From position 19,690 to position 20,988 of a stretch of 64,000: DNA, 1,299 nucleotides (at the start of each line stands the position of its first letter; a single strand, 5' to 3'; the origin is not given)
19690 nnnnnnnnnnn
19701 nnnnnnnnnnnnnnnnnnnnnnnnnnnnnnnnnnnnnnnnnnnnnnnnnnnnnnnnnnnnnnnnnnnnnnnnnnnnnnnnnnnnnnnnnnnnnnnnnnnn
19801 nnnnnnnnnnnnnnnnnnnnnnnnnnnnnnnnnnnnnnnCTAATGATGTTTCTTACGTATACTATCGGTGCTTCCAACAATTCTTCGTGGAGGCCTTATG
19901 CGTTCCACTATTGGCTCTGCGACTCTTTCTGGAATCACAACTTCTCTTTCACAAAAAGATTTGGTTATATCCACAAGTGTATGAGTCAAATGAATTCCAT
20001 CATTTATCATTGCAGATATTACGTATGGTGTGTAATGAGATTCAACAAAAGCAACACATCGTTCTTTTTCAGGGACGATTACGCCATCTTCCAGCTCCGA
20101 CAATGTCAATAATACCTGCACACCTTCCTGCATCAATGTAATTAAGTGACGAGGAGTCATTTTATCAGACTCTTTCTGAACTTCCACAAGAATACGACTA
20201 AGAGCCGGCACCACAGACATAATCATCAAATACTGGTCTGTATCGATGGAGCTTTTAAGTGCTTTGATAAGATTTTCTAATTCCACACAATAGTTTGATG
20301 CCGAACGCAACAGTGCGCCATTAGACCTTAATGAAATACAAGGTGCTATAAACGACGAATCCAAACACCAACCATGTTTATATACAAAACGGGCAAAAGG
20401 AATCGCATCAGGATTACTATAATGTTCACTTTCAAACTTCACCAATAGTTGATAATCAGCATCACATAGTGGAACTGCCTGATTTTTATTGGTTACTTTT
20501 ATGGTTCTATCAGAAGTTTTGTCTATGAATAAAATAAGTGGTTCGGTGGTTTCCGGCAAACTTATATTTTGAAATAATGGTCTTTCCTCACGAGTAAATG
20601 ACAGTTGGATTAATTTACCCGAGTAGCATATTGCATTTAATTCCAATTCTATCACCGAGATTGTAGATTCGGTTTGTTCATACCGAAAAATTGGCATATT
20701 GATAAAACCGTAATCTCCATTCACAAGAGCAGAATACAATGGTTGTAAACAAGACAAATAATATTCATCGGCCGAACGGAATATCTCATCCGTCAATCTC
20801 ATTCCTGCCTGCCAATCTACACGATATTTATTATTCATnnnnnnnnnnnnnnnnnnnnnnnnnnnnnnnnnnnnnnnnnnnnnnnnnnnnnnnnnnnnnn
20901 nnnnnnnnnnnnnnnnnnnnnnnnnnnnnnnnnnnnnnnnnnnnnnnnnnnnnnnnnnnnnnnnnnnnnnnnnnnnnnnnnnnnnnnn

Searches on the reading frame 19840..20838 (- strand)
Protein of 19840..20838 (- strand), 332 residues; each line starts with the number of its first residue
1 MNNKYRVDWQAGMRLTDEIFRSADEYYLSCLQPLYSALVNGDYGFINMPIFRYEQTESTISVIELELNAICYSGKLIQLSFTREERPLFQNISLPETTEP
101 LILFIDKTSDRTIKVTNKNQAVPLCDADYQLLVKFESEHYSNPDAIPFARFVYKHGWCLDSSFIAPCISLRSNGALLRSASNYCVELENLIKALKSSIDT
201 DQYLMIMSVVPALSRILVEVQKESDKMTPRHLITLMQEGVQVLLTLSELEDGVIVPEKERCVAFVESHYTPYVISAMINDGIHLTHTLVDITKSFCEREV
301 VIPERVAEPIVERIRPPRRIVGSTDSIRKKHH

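Call 7: search_protein_families(library=pfam, proteins=[window:19840-20838:-])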
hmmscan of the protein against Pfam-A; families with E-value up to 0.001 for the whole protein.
window:19840-20838:- (332 aa): 1 family
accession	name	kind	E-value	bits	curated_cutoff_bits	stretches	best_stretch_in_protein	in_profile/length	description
PF05936.17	T6SS_VasE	-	7.7e-05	22.1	23.4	1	116-199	124-207/429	Bacterial Type VI secretion, VC_A0110, EvfL, ImpJ, VasE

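Call 51: search_protein_families(library=ncbifam, proteins=[window:19840-20838:-], max_evalue=0.001)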
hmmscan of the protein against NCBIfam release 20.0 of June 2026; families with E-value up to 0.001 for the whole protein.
window:19840-20838:- (332 aa): 1 family
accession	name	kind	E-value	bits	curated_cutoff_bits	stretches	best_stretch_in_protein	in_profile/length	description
TIGR03353.2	VI_chp_4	equivalog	1.3e-15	57.4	100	1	6-248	2-266/429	type VI secretion system baseplate subunit TssK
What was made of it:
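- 19840..20838 (-): TssK-like baseplate protein. calls 7, 51 (below the curated cutoff)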
